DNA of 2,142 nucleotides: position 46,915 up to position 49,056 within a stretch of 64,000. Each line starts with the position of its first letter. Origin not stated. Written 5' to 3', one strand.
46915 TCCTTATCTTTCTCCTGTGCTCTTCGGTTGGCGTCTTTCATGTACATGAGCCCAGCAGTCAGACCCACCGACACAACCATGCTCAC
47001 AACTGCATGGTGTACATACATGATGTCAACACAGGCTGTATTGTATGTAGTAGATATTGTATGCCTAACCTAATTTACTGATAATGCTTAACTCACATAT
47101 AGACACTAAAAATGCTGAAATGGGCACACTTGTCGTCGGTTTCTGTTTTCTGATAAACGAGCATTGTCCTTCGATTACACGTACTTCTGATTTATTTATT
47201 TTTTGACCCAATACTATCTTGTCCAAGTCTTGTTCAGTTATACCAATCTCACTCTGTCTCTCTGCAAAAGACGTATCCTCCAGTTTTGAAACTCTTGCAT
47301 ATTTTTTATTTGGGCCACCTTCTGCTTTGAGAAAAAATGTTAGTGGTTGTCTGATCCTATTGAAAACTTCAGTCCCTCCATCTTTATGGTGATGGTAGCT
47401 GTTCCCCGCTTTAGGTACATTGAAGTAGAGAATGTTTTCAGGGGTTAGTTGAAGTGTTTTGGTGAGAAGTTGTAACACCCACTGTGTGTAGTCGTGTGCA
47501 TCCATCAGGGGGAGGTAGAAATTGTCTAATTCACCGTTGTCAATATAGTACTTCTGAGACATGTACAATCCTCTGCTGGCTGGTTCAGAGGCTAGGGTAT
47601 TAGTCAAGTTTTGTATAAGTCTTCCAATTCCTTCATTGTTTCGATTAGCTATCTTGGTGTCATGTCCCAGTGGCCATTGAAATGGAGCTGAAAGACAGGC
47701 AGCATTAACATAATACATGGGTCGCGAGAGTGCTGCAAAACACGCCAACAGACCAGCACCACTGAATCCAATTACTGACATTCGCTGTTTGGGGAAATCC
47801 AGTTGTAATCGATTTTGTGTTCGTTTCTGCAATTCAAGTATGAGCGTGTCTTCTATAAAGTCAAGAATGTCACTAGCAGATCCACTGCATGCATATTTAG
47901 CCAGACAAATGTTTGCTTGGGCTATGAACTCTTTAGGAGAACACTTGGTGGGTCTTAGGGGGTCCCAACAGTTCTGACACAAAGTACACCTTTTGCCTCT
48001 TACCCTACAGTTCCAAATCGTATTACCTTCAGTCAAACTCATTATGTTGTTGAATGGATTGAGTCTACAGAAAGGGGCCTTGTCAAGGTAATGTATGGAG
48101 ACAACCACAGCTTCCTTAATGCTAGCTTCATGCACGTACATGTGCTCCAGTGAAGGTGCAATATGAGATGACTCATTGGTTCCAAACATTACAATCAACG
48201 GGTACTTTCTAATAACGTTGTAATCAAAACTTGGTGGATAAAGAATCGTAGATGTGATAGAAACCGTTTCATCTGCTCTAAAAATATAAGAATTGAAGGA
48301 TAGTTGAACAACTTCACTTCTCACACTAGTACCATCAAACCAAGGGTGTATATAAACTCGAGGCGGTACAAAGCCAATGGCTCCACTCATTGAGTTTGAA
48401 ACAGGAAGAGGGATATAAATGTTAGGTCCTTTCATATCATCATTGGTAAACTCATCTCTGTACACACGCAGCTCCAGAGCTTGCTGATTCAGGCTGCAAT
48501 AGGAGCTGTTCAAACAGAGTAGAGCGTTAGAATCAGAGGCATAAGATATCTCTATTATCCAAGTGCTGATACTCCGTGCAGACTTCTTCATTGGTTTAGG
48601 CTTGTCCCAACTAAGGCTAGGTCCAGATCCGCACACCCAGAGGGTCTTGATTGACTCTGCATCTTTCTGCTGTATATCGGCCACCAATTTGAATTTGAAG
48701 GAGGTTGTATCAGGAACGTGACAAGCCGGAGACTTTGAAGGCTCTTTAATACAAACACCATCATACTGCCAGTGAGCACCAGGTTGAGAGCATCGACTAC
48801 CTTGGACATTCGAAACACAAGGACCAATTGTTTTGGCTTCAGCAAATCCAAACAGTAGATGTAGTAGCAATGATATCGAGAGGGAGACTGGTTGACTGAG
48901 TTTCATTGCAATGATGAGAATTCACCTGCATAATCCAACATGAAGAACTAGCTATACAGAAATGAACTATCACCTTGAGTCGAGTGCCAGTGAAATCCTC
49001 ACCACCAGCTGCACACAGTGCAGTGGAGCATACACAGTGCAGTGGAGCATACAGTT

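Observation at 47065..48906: Intronless secreted CBM20-plus-esterase gene embedded among intron-rich genes, a possible horizontally acquired or retroposed gene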

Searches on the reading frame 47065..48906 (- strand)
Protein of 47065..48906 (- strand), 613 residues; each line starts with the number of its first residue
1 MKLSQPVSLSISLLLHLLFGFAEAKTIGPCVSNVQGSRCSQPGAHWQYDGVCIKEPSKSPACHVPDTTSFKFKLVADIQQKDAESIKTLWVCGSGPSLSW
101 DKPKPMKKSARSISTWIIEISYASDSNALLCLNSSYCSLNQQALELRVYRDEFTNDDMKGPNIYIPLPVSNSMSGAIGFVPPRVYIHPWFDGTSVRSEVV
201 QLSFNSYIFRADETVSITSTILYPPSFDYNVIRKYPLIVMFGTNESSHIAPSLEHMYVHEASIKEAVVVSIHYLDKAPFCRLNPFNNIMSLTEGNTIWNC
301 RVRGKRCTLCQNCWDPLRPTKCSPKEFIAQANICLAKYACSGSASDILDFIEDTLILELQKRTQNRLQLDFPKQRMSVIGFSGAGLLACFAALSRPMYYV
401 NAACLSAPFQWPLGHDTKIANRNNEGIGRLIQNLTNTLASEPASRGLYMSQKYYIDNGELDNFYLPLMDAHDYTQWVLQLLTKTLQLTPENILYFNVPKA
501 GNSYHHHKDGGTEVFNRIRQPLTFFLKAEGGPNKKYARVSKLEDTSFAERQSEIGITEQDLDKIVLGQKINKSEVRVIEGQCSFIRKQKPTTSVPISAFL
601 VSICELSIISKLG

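Call 3: search_protein_families(library=pfam, proteins=[window:47065-48906:-], max_evalue=10)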
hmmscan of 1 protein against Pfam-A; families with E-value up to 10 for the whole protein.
window:47065-48906:- (613 aa): 3 families
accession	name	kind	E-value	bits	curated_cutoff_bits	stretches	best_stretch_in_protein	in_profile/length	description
PF00756.26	Esterase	-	8.9e-05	22.8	22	1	368-409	111-153/251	Putative esterase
PF12537.13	GPHR_N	-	0.042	14.4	22.1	1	375-409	10-38/68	The Golgi pH Regulator (GPHR) Family N-terminal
PF20050.4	DUF6452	-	0.093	13.3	27.1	1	455-509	15-77/108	Family of unknown function (DUF6452)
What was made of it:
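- On Pfam PF00756 'Putative esterase' (esterase D / CE1 / Fes superfamily): 22.8 bits against a cutoff of 22.0, E 8.9e-05, but only aa 368-409 are matched (call 3).
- Checked: PF00756 Esterase scores 22.8 bits against a cutoff of 22.0, over only 42 residues (call 3).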

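Call 4: search_protein_families(library=ncbifam, proteins=[window:47065-48906:-], max_evalue=10)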
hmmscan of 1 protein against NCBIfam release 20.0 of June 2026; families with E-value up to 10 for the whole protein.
window:47065-48906:- (613 aa): 1 family
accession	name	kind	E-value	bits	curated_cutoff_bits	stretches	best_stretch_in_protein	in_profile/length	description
NF007758.0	PRK10439.1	equivalog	0.02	13.9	222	1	374-439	292-349/418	enterochelin esterase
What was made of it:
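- On Enterochelin esterase (NCBIfam NF007758): 13.9 bits against a cutoff of 222 (call 4).
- Closest known: Enterobactin esterase Fes / IroE-type siderophore esterases. Same: NCBIfam's enterochelin esterase model gives the only, very weak, hit: 13.9 bits (call 4).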

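Call 5: search_solved_structures(query=window:47065-48906:-, max_evalue=10, show_alignments=2)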
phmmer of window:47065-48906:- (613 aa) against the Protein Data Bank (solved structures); distinct sequences matched with E-value up to 10: 2.
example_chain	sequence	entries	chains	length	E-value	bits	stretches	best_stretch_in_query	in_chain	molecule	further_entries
6xyw_AG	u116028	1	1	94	0.55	11.6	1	35-74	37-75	At5g40080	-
9evs_1j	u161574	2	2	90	0.61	11.5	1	35-74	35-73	mL41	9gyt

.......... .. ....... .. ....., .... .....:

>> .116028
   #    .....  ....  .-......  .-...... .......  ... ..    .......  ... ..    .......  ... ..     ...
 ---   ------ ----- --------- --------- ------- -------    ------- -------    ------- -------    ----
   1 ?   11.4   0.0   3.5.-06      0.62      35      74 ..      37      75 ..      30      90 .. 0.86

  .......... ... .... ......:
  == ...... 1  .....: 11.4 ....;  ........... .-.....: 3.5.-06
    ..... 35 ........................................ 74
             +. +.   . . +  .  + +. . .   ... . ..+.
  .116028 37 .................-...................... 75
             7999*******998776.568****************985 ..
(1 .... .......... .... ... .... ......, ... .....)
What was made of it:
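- There is no sequence-level hit to any solved bacterial enzyme (call 5).
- Tried and rejected: PDB sequence search with the full protein gave only chance hits at E about 0.6 (call 5).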

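Call 6: find_homologous_proteins(query=window:47065-48906:-, max_evalue=0.001)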
Query window:47065-48906:- (613 aa): 63 proteins with E <= 0.001 among 6677 candidates.
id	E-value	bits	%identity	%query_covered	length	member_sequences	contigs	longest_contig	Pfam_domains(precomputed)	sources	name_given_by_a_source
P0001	0.0e+0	1428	100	100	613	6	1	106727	-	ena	-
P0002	0.0e+0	1221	87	99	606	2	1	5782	-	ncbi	-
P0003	2.4e-240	817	58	97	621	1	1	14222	PF00756.27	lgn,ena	-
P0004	1.3e-234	798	58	97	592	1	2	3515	-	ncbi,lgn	-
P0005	1.5e-234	798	57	97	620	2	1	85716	PF00756.27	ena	-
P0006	6.6e-203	693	51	98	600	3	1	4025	-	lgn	-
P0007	1.7e-194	666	51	95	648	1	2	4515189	-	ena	-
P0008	5.6e-187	641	46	98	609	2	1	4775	PF00756.27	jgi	jgi:enterochelin esterase-like enzyme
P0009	2.4e-186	639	47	98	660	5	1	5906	-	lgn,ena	-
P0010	7.0e-186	637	49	97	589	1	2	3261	-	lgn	-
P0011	2.2e-185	636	47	97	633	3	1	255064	-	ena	-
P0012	8.2e-184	630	47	98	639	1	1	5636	-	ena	-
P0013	2.2e-182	626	46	95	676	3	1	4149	PF00756.27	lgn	-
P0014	5.6e-182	624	47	99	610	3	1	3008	-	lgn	-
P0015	1.6e-181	623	45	95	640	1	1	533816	-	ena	-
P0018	6.0e-160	552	46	88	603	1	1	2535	PF00756.27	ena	-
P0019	1.5e-158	547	64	61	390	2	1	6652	PF00756.27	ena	-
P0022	4.1e-144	499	40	98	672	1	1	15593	-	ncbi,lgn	-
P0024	1.5e-143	497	43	93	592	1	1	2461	PF00756.27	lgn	-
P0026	2.4e-142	493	41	94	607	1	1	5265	PF00756.27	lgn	-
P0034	1.3e-137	478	42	89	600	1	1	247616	PF00756.27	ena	-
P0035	4.0e-136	473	41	95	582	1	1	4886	-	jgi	jgi:hypothetical protein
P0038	1.4e-135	471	40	95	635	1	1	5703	-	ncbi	-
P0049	2.6e-123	431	38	97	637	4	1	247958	-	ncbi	-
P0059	6.7e-105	370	35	89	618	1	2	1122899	PF00756.27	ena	-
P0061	2.9e-87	311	32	98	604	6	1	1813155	-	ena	-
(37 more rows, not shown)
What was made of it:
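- On Pfam PF00756 'Putative esterase' (esterase D / CE1 / Fes superfamily): Several family members also carry a precomputed PF00756 hit (call 6).
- Closest known: Enterobactin esterase Fes / IroE-type siderophore esterases. Same: One IMG homolog is named 'enterochelin esterase-like enzyme' (call 6).
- Family: 63 homologs at 32-87% identity (call 6).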

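Call 7: list_cluster_members(proteins=[P0001, P0002, P0004, P0008, P0022, P0035, P0038, P0049, P0061, P0007])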
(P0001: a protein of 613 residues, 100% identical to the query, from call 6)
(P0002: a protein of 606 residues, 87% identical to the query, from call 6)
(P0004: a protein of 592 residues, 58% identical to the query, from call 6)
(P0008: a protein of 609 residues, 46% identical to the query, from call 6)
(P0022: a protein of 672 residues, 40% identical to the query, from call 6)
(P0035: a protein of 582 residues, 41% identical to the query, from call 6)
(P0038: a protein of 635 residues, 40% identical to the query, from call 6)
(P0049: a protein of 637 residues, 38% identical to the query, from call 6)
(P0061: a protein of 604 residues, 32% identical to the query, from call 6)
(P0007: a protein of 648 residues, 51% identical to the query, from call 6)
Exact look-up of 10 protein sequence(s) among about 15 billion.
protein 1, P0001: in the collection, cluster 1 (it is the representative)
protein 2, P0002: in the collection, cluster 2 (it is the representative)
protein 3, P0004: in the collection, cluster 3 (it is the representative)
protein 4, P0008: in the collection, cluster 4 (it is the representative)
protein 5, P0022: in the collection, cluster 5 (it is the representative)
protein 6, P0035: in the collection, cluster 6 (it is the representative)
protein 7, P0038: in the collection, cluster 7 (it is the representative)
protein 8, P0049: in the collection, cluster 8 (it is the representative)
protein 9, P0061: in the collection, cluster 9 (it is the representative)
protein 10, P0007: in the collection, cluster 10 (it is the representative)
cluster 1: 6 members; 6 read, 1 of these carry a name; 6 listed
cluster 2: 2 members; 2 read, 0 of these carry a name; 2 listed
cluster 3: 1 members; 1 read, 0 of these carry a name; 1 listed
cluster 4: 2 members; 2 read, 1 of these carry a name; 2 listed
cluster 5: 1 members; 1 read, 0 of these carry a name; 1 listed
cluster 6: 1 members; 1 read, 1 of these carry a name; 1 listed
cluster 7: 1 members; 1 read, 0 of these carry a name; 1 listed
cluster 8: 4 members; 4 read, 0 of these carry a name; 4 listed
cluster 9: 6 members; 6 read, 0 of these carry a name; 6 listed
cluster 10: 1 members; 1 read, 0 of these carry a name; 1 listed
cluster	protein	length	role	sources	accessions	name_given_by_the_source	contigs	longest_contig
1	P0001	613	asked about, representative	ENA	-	-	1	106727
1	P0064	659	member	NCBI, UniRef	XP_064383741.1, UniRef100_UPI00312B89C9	uncharacterized protein LOC135332287 [Halichondria panicea] | uncharacterized protein LOC135332287 n=1 Tax=Halichondria panicea TaxID=6063 ...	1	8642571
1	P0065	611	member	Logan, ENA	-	-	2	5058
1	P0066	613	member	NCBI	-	-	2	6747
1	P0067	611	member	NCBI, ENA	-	-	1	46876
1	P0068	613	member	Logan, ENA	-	-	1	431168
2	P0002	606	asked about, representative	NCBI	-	-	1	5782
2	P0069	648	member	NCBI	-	-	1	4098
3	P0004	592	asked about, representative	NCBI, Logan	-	-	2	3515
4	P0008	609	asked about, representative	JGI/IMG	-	enterochelin esterase-like enzyme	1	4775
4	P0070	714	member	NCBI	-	-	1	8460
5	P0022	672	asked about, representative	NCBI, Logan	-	-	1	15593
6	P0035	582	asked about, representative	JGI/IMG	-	hypothetical protein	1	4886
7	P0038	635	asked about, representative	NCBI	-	-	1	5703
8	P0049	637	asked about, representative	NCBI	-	-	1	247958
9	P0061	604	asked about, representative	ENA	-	-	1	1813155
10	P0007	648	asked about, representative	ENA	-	-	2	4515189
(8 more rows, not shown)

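Call 8: find_encoding_contigs(protein=P0001, flank=10000, max_places=4)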
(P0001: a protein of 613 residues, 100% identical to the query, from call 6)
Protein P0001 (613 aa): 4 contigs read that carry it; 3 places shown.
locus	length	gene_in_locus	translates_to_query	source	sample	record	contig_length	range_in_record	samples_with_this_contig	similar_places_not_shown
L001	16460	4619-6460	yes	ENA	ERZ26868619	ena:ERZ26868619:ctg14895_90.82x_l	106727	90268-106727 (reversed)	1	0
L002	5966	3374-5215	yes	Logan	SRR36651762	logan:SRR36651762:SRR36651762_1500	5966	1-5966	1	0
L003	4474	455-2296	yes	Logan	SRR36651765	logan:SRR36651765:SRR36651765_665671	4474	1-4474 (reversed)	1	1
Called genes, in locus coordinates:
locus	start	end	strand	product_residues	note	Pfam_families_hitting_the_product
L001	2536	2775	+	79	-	-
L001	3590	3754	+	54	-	-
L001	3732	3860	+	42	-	-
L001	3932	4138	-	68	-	-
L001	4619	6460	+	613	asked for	-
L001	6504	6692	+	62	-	-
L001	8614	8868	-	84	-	-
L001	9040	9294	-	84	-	-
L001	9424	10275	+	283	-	-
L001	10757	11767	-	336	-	-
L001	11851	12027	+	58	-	-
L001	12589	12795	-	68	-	-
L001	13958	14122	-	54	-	-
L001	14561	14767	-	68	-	-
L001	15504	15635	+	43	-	-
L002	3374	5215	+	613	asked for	-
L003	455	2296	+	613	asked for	-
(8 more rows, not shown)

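Call 19: find_encoding_contigs(protein=P0007, flank=8000, max_places=2)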
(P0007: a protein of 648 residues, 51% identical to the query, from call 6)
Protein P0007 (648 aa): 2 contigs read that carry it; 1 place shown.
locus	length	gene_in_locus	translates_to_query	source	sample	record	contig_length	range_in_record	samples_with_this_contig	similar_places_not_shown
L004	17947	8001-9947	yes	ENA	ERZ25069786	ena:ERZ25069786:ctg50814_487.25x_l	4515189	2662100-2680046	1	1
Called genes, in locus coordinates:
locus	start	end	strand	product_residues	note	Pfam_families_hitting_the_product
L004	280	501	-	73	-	-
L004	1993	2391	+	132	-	PF11788:MRP-L46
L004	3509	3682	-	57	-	-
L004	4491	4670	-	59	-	-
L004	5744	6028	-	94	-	-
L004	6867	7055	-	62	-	-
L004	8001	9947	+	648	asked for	-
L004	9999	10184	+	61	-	-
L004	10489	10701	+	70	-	-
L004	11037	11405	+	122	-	PF03370:CBM_21, PF16760:CBM53 (weak)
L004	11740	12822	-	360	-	PF00389:2-Hacid_dh, PF02826:2-Hacid_dh_C, PF03446:NAD_binding_2 (weak)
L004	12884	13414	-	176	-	-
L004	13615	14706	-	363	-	PF00389:2-Hacid_dh, PF02826:2-Hacid_dh_C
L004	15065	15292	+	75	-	-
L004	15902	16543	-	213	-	-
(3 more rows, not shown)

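Call 20: find_encoding_contigs(protein=P0061, flank=8000, max_places=2)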
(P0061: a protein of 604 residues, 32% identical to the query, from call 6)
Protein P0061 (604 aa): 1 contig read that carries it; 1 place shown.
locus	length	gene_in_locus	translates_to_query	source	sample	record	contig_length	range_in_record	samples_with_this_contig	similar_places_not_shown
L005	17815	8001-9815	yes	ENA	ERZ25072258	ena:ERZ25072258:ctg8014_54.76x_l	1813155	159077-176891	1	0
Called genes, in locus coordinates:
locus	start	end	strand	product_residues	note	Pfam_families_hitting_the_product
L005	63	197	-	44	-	-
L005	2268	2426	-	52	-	-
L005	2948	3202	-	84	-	-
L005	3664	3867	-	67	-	-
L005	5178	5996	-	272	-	-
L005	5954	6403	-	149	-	PF00531:Death (weak)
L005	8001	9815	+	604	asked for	-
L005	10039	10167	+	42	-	-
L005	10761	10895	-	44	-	-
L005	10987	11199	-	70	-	-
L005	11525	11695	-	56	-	-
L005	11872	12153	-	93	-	-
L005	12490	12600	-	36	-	-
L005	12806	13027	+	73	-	-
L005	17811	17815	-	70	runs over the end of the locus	-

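Call 21: find_encoding_contigs(protein=P0049, flank=8000, max_places=2)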
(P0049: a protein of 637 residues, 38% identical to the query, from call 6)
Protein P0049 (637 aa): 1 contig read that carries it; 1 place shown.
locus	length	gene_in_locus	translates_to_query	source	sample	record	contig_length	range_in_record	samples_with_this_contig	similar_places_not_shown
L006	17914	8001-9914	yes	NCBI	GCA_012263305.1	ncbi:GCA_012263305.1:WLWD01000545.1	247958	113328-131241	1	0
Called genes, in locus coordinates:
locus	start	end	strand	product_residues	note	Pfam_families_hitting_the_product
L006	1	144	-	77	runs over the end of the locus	PF00805:Pentapeptide (faint)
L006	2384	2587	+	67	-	-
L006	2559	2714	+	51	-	-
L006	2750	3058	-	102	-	-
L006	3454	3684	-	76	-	-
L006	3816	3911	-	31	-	-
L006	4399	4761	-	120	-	-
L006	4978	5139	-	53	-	-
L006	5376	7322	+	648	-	-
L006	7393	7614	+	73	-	-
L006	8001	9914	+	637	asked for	-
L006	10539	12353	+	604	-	PF00756:Esterase (faint)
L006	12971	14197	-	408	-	PF00389:2-Hacid_dh, PF02826:2-Hacid_dh_C, PF03446:NAD_binding_2 (weak)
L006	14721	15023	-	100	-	-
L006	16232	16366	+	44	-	-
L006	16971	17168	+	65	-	PF10607:CTLH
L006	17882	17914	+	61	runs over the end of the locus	-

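Call 23: predict_structure(alignment_id=A1)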
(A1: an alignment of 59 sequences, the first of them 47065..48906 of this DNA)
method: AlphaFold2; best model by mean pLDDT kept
length: 613 residues; sequences in the alignment: 59
mean_pLDDT: 82.2   pTM: 0.80
mean pLDDT of the five models: 82.2, 82.1, 82.1, 81.0, 80.3
residues with pLDDT >= 90: 285; 70-90: 196; 50-70: 95; < 50: 37
segments of 3 or more residues with pLDDT < 50: 574-601, 611-613
pLDDT, mean of each block of 10 residues (from residue 1): 70 72 70 83 71 84 83 95 90 91 95 94 72 64 92 96 94 88 97 96 78 85 96 97 85 96 98 86 72 68 70 73 78 81 89 97 97 96 94 97 94 62 86 94 93 94 71 94 95 92 70 84 97 91 73 70 57 47 41 40 55 45
secondary structure, 60 per line:
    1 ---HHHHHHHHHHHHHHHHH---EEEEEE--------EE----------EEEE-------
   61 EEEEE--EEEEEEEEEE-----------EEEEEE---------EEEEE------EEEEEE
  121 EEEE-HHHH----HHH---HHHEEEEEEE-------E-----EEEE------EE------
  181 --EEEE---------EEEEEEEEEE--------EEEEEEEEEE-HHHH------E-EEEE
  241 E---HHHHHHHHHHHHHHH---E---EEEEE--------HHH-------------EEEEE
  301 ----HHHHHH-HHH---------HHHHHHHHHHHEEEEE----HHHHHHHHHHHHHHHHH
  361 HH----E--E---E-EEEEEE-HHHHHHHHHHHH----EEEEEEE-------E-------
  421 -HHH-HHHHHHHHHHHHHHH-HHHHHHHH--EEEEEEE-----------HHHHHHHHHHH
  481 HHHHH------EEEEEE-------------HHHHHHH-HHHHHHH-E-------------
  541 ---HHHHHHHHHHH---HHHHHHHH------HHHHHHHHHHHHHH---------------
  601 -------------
elements in order: H4-20 E24-29 E50-53 E61-65 E68-77 E89-94 E104-108 E115-124 H126-129 E143-149 E163-166 E183-186 E196-205 E214-223 H225-228 E237-241 H245-259 E267-271 E296-300 H305-310 H324-334 E335-339 H344-362 E376-381 H383-394 E399-405 H426-440 H442-449 E452-458 H470-485 E492-497 H511-517 H519-525 H544-554 H558-565 H572-585
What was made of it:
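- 48835..48906 (-): Signal peptide (aa 1-24). Read from the sequence: hydrophobic core followed by AEA|K. The model shows a helix at aa 4-20 (call 23).
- Folds: full model pLDDT 82, pTM 0.80 (call 23). The His loop has lower model confidence, pLDDT about 70 (call 23).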

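Call 26: fold_search(model_id=the predicted structure, library=pdb)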
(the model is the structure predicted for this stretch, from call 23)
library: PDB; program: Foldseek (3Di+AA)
matches with E <= 10: 1484; with E <= 0.001: 566
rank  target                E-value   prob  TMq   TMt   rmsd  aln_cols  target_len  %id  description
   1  7b5v_B                3.4e-12  1.00  0.29  0.48  21.3       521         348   11  The carbohydrate binding module family 48 (CBM48) and carboxy-terminal carbohydrate esterase family 1 (CE1) domains of (released 2021-03-10)
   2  7b6b_A                3.6e-12  1.00  0.29  0.48  21.6       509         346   11  The carbohydrate binding module family 48 (CBM48) and carboxy-terminal carbohydrate esterase family 1 (CE1) domains of (released 2021-03-10)
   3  7b5v_A                3.8e-12  1.00  0.28  0.47  21.3       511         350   11  The carbohydrate binding module family 48 (CBM48) and carboxy-terminal carbohydrate esterase family 1 (CE1) domains of (released 2021-03-10)
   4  7b6b_B                1.1e-11  1.00  0.29  0.49  21.0       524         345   11  The carbohydrate binding module family 48 (CBM48) and carboxy-terminal carbohydrate esterase family 1 (CE1) domains of (released 2021-03-10)
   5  3c87_B                1.2e-11  1.00  0.29  0.44  20.5       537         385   12  Crystal structure of the enterobactin esterase FES from Shigella flexneri in the presence of enterobactin (released 2008-02-26)
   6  3c8d_D                1.3e-11  1.00  0.27  0.42  21.4       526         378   13  Crystal structure of the enterobactin esterase FES from Shigella flexneri in the presence of 2,3-Di-hydroxy-N-benzoyl- (released 2008-02-26)
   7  6ne9_A                1.8e-11  1.00  0.29  0.47  20.3       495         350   10  Bacteroides intestinalis acetyl xylan esterase (BACINT_01039) (released 2019-12-25)
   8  5vol_A                2.0e-11  1.00  0.31  0.66   6.8       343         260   14  Bacint_04212 ferulic acid esterase (released 2017-07-19)
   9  5vol_C                2.4e-11  1.00  0.30  0.63   7.4       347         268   14  Bacint_04212 ferulic acid esterase (released 2017-07-19)
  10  5vol_B                2.8e-11  1.00  0.31  0.65   7.1       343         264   13  Bacint_04212 ferulic acid esterase (released 2017-07-19)
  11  5vol_E                3.4e-11  1.00  0.31  0.66   6.8       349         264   13  Bacint_04212 ferulic acid esterase (released 2017-07-19)
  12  6rzn_A                7.5e-11  1.00  0.26  0.43  18.1       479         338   11  Crystal structure of the N-terminal carbohydrate binding module family 48 and ferulic acid esterase from the multi-enz (released 2019-09-25)
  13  5vol_D                7.9e-11  1.00  0.30  0.64   8.2       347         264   14  Bacint_04212 ferulic acid esterase (released 2017-07-19)
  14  3c87_A                8.3e-11  1.00  0.30  0.45  21.5       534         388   12  Crystal structure of the enterobactin esterase FES from Shigella flexneri in the presence of enterobactin (released 2008-02-26)
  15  5vol_H                9.9e-11  1.00  0.30  0.66   7.2       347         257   13  Bacint_04212 ferulic acid esterase (released 2017-07-19)
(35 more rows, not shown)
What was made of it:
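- On Pfam PF00756 'Putative esterase' (esterase D / CE1 / Fes superfamily): Foldseek probability 1.00, E 1e-12 to 1e-8, to CE1 feruloyl esterases, Fes, EstB, IroE-like and human esterase D (call 26), using a model with pLDDT 82 (call 23).
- Closest known: Bacterial CBM48 + carbohydrate esterase family 1. Same: These are the best Foldseek matches (E about 1e-12 to 1e-10, call 26).
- Closest known: Enterobactin esterase Fes / IroE-type siderophore esterases. Same: Same fold and same N-domain + esterase architecture in Fes (call 26).
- Foldseek top hits are CBM48+CE1 esterases and Fes at E about 1e-12 (call 26). The beta-sandwich + PF00756 architecture is best matched by bacterial CE1 and Fes structures (call 26). 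The closest solved structures with the same two-domain layout are bacterial (call 26).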

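Call 29: search_protein_representatives(alignment_id=A1)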
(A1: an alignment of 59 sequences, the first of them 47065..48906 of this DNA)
Query: 59 sequences, 613 profile positions. Proteins with E-value up to 0.001 (for the whole library): 297; up to 1e-10: 111; up to 1e-30: 49. The best 150 are listed.
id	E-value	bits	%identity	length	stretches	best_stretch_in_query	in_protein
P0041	8.7e-250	846.5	-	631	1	7-608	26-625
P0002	1.8e-244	828.9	-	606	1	5-608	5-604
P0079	1.1e-226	770.1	-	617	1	11-608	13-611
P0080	5.7e-222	754.6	-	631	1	8-610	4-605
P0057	1.1e-205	700.9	-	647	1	7-606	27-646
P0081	1.9e-202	690.2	-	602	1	1-608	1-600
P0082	4.7e-196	669.0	-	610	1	8-607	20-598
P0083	3.3e-181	619.9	-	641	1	30-609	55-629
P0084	3.9e-180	616.4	-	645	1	7-608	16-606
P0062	2.8e-170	583.9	-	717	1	1-611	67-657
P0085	4.1e-165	566.8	-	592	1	8-610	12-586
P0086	2.1e-162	557.9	-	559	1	29-607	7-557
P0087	2.2e-149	514.8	-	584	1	10-604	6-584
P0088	2.7e-147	508.0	-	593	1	6-610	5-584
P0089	2.2e-146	504.9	-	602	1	10-554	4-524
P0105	1.8e-73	264.1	-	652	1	9-609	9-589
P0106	1.1e-68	248.3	-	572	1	11-558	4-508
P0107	1.3e-63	231.6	-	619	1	72-562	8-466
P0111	1.2e-47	178.9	-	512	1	9-539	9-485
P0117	4.0e-40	154.0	-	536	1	63-465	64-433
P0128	1.2e-23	99.5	-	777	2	345-508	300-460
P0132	6.2e-23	97.2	-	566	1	152-421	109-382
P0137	9.6e-19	83.4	-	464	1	108-421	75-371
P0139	2.7e-18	81.9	-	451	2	345-439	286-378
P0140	3.8e-18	81.4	-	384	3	344-414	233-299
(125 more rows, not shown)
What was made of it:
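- Closest known: Protist secreted PF00756 esterases with the same N-terminal module. Same: These are the nearest sequence relatives outside the sponge family: E 1e-18 to 1e-8 to the sponge profile (call 29).
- About 49 representative clusters score below 1e-30 among 1.84 billion proteins (call 29).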
